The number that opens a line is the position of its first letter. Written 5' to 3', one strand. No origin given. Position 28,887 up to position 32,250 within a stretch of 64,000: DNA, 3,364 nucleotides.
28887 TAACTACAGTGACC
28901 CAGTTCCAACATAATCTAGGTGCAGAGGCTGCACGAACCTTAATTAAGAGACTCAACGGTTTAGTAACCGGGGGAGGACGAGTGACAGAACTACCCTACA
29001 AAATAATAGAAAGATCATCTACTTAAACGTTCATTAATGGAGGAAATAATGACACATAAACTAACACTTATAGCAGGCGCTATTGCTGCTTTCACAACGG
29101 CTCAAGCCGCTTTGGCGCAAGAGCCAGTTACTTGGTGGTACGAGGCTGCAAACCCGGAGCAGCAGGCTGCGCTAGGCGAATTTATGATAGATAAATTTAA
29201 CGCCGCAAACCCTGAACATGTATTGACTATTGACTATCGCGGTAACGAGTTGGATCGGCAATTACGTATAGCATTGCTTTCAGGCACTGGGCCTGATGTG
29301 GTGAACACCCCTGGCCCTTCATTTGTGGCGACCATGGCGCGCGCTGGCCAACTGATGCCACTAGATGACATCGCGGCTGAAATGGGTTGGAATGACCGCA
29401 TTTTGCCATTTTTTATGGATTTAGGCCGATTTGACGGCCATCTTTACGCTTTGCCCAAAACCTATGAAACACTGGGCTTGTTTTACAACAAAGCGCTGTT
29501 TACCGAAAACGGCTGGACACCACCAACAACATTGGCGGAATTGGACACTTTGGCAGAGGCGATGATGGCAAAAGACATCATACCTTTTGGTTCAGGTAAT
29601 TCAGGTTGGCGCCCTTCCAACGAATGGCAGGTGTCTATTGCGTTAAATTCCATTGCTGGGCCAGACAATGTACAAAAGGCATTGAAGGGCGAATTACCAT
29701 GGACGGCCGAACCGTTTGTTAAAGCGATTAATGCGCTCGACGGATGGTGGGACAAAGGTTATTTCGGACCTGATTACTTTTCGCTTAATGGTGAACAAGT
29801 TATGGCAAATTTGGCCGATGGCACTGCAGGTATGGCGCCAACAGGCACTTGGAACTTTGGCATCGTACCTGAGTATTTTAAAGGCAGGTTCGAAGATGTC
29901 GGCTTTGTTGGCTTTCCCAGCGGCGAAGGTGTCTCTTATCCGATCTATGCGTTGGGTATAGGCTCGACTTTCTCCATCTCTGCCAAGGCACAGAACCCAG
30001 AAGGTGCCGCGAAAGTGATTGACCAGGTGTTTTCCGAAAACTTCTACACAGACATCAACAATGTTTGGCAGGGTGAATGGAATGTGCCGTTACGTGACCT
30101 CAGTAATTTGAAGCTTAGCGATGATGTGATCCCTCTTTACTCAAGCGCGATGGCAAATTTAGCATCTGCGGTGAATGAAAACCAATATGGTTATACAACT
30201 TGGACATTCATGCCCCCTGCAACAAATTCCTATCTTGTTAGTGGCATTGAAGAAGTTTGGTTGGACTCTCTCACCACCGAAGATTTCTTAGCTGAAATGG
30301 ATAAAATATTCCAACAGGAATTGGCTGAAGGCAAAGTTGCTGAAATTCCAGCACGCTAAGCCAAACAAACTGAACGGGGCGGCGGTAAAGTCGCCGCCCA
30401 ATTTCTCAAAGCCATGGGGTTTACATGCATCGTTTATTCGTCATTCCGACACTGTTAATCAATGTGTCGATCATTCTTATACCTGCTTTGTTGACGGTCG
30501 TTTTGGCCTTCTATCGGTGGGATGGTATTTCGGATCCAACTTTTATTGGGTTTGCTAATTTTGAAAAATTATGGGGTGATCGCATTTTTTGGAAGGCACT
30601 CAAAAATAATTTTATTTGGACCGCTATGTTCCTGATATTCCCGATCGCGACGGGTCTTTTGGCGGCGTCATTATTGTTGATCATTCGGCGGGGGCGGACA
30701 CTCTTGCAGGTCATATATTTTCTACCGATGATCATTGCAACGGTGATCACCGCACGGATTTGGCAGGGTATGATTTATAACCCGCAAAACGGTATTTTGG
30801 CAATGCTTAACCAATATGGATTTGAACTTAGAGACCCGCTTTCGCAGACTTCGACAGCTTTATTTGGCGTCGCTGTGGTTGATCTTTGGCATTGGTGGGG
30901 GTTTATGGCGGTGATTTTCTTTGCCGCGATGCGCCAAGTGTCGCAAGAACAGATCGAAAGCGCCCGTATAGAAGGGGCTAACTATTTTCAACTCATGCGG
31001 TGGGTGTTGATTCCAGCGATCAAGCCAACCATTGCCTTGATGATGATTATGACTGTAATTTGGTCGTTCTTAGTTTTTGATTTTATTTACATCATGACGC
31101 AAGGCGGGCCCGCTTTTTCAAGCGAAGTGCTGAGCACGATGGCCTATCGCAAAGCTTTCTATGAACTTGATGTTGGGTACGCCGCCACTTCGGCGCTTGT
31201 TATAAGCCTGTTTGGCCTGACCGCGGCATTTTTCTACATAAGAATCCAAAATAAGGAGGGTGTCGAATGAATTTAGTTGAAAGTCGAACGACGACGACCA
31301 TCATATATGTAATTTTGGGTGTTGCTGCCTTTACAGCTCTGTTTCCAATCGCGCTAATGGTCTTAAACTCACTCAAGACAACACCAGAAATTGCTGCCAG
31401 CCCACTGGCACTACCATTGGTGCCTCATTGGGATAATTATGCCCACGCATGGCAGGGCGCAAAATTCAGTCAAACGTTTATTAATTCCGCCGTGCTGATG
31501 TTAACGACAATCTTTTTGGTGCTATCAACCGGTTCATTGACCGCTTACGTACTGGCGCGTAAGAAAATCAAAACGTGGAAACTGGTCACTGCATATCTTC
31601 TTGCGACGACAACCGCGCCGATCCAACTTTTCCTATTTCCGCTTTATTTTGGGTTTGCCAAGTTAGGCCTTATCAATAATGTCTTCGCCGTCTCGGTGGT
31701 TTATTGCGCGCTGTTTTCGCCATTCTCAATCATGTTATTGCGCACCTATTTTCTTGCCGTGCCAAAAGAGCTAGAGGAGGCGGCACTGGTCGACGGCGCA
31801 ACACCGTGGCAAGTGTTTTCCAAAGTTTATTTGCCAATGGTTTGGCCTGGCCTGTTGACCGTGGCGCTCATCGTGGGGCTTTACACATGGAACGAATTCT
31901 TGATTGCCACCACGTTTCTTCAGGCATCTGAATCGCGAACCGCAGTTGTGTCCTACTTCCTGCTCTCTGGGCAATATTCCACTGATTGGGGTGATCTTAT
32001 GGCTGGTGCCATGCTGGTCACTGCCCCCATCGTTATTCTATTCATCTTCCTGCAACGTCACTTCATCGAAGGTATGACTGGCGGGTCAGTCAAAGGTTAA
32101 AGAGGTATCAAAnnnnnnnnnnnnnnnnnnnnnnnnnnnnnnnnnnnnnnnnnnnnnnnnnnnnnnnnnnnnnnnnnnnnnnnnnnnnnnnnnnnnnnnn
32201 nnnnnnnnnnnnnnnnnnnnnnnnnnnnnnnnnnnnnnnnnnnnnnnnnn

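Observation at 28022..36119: Sugar ABC operon built around a 689-aa ADP-ribosylglycohydrolase fusion protein and ribokinase: candidate uptake and cleavage system for an unknown ribosylated compound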

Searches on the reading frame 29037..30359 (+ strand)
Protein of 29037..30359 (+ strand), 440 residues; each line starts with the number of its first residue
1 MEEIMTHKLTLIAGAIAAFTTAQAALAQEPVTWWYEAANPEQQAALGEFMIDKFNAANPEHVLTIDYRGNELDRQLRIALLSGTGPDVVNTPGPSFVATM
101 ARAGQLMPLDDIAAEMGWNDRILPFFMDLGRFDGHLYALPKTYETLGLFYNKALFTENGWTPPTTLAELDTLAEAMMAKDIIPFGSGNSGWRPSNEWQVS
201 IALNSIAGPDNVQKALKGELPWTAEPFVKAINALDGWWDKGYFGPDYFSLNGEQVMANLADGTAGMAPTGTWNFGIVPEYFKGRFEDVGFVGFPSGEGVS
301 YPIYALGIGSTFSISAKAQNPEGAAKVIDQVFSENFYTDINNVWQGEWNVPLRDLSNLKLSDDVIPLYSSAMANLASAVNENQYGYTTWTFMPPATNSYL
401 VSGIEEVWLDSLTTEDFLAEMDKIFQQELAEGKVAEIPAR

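Call 3: search_protein_families(library=pfam, proteins=[window:29037-30359:+], max_evalue=0.01)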
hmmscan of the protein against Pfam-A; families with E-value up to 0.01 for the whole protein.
window:29037-30359:+ (440 aa): 2 families
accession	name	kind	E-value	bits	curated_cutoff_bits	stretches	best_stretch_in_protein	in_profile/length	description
PF01547.30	SBP_bac_1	-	1.2e-30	108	26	1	39-333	3-302/307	Bacterial extracellular solute-binding protein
PF13416.11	SBP_bac_8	-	2.2e-24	87.2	27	1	50-326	2-238/279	Bacterial extracellular solute-binding protein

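Call 4: search_protein_families(library=ncbifam, proteins=[window:29037-30359:+], max_evalue=0.01)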
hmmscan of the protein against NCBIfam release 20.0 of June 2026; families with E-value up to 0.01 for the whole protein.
window:29037-30359:+ (440 aa): 5 families
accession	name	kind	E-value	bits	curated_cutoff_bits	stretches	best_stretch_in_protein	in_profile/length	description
TIGR03851.1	chitin_NgcE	equivalog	7.9e-25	87.7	399.65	1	71-334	79-354/450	N-acetylglucosamine/diacetylchitobiose ABC transporter substrate-binding protein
TIGR03850.1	bind_CPR_0540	equivalog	1.3e-15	56.9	299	1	50-424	53-431/437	carbohydrate ABC transporter substrate-binding protein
NF007011.0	PRK09474.1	equivalog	1.8e-07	30.3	291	1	21-179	23-168/396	maltose/maltodextrin ABC transporter substrate-binding protein MalE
NF053763.1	ABCarbgalBndGanS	equivalog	2.5e-07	29.8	700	1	51-175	57-175/420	galactooligosaccharide ABC transporter substrate-binding protein GanS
NF008211.0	PRK10974.1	equivalog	1.8e-05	23.5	411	1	13-279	11-281/439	sn-glycerol-3-phosphate ABC transporter substrate-binding protein UgpB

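Call 36: search_solved_structures(query=window:29037-30356:+, max_evalue=0.00001)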
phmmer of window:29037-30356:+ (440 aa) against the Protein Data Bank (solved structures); distinct sequences matched with E-value up to 0.00001: 303 (the best 60 are shown).
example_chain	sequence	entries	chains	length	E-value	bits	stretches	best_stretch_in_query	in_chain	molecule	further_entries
7eho_A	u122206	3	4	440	2.4e-26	95.7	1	45-433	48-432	Chitin oligosaccharide binding protein NagB2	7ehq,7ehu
3vxb_A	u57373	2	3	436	3.5e-24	88.6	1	71-340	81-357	Putative sugar-binding lipoprotein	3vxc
4g68_B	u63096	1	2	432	1.4e-18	70.1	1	31-325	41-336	ABC transporter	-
4g68_A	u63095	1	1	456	1.7e-18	69.8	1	31-325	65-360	ABC transporter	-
7ehp_A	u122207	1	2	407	2.2e-18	69.5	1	75-335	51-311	chitin oligosaccahride binding protein NagB1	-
5xpj_A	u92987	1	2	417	2.5e-15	59.4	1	76-321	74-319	Binding protein component of ABC sugar transporter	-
5dvf_A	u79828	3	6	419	2.6e-15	59.4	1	76-321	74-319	Binding protein component of ABC sugar transporter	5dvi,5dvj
8jbg_B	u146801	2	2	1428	2e-13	53.1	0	70-179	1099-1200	Neuromedin-K receptor (NK3R-pFastbac1) | NK3R-pFastbac1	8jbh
9vus_A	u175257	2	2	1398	2.1e-13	53.1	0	70-179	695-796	Soluble cytochrome b562,2-oxoglutarate receptor 1,Soluble cytochrome b562,2-oxoglutarate r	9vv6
3zkk_A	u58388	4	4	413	3.1e-13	52.5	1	22-319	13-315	XOS BINDING PROTEIN | PUTATIVE SUGAR TRANSPORTER SOLUTE-BINDING PROTEIN | SUGAR TRANSPORTER SOLUTE-BINDING PROTEIN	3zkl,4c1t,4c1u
3k01_A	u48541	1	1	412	3.5e-11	45.7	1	30-176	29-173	Acarbose/maltose binding protein GacH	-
3jzj_A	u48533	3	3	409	4.3e-11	45.4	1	31-176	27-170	Acarbose/maltose binding protein GacH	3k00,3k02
1elj_A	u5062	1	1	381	2.1e-10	43.2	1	34-175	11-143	MALTODEXTRIN-BINDING PROTEIN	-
8xba_A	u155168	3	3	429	4.1e-10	42.2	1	6-342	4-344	XylA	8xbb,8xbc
2hq0_A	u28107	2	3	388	6.1e-10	41.7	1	54-329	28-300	Sugar ABC transporter, sugar-binding protein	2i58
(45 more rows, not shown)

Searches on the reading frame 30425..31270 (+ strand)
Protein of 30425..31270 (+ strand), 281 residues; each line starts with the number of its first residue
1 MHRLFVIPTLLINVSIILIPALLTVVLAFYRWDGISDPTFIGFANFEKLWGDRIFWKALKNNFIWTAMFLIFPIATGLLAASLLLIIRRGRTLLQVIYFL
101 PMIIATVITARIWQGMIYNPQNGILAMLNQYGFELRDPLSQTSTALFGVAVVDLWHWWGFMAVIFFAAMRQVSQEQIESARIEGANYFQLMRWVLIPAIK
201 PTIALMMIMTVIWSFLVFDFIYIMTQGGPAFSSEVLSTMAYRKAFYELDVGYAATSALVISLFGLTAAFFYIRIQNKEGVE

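Call 3: search_protein_families(library=pfam, proteins=[window:30425-31270:+], max_evalue=0.01)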
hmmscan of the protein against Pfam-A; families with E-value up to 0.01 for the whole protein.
window:30425-31270:+ (281 aa): 1 family
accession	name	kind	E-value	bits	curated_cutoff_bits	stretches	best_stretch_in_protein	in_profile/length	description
PF00528.27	BPD_transp_1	-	3.4e-11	43.7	26.4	1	75-271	3-175/184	Binding-protein-dependent transport system inner membrane component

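Call 4: search_protein_families(library=ncbifam, proteins=[window:30425-31270:+], max_evalue=0.01)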
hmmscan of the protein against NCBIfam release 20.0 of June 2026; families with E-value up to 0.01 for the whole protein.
window:30425-31270:+ (281 aa): 9 families
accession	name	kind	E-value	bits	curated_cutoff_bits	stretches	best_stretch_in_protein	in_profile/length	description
NF040931.1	ABC_arch_GlcT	equivalog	1.1e-28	100.7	360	1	5-260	1-257/278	glucose ABC transporter permease GlcT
NF007852.0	PRK10561.1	equivalog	8e-23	81.7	335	1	4-265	16-278/295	sn-glycerol-3-phosphate ABC transporter permease UgpA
NF008232.0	PRK10999.1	equivalog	2.6e-14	52.8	392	1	40-273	264-511/520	maltose ABC transporter permease MalF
NF011624.0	PRK15050.1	equivalog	1.2e-07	31.1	247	1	5-277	27-288/297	2-aminoethylphosphonate ABC transporter permease subunit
TIGR03226.1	PhnU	equivalog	3.7e-07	29.9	283.45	1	10-276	50-305/311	2-aminoethylphosphonate ABC transporter permease subunit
TIGR00969.1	3a0106s02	subfamily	5.9e-05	22.7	240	1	12-263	26-258/272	sulfate ABC transporter permease subunit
NF008208.0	PRK10971.1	equivalog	0.00073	19.1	415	1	57-270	58-262/277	sulfate/thiosulfate ABC transporter permease CysT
TIGR01097.1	PhnE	equivalog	0.00095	18.7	216.7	1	157-209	138-190/252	phosphonate ABC transporter, permease protein PhnE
NF007044.0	PRK09497.1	equivalog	0.0093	15.5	348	0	14-220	20-224/285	spermidine/putrescine ABC transporter permease PotB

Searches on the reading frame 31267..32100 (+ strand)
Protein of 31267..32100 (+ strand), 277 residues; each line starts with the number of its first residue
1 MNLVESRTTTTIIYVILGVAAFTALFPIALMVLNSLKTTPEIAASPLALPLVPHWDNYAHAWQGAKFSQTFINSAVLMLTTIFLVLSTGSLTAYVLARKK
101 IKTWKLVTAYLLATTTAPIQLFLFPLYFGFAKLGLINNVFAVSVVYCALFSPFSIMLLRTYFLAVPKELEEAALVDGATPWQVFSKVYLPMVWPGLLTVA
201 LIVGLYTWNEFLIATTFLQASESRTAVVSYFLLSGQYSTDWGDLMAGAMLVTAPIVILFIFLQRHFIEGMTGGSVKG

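Call 3: search_protein_families(library=pfam, proteins=[window:31267-32100:+], max_evalue=0.01)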
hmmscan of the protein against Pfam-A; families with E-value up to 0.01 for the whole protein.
window:31267-32100:+ (277 aa): 1 family
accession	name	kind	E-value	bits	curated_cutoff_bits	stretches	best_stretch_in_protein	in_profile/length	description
PF00528.27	BPD_transp_1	-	3.7e-16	59.8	26.4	1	90-267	2-179/184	Binding-protein-dependent transport system inner membrane component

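Call 4: search_protein_families(library=ncbifam, proteins=[window:31267-32100:+], max_evalue=0.01)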
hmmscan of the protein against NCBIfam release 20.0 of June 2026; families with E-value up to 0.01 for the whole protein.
window:31267-32100:+ (277 aa): 23 families
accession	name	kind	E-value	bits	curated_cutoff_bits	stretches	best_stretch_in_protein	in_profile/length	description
NF040932.1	ABC_arch_GlcU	equivalog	2.6e-34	119.1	340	1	11-271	3-265/272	glucose ABC transporter permease GlcU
NF008231.0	PRK10998.1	equivalog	3.4e-23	82.6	261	1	73-277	87-296/296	maltose ABC transporter permease MalG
NF008210.0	PRK10973.1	equivalog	1.1e-20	74.4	297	1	5-270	3-276/281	sn-glycerol-3-phosphate ABC transporter permease UgpE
NF011624.0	PRK15050.1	equivalog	1.2e-08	34.4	247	1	11-225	26-246/297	2-aminoethylphosphonate ABC transporter permease subunit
NF006939.0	PRK09421.1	equivalog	1.6e-07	31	262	1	77-233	18-187/230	molybdate ABC transporter permease subunit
NF008196.0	PRK10952.1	equivalog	9.4e-07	27.9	439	1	67-198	143-267/356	glycine betaine/L-proline ABC transporter permease ProW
TIGR02138.1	phosphate_pstC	equivalog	1e-06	28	196.45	1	138-202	151-214/296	phosphate ABC transporter permease subunit PstC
NF007044.0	PRK09497.1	equivalog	1.8e-06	27.6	348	1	135-217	146-228/285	spermidine/putrescine ABC transporter permease PotB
NF040839.1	tungstate_WtpB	equivalog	2.6e-06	27.3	340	1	55-200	30-186/251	tungstate ABC transporter permease WtpB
TIGR01581.1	Mo_ABC_porter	hypoth_equivalog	3.4e-06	26.7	210.3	1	70-228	22-192/225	ABC transporter permease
TIGR00969.1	3a0106s02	subfamily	5.7e-06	26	240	1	74-260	66-265/272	sulfate ABC transporter permease subunit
TIGR02141.1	modB_ABC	equivalog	6.5e-06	25.9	182.6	1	79-260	8-202/208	molybdate ABC transporter permease subunit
NF008049.0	PRK10782.1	subfamily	7.1e-06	25.9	212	1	133-203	83-153/217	methionine ABC transporter permease MetI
NF008232.0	PRK10999.1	equivalog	1.3e-05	24.2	392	1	144-214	380-450/520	maltose ABC transporter permease MalF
TIGR02139.1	permease_CysT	equivalog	2e-05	24.3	246.1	1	55-260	36-255/265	sulfate ABC transporter permease subunit CysT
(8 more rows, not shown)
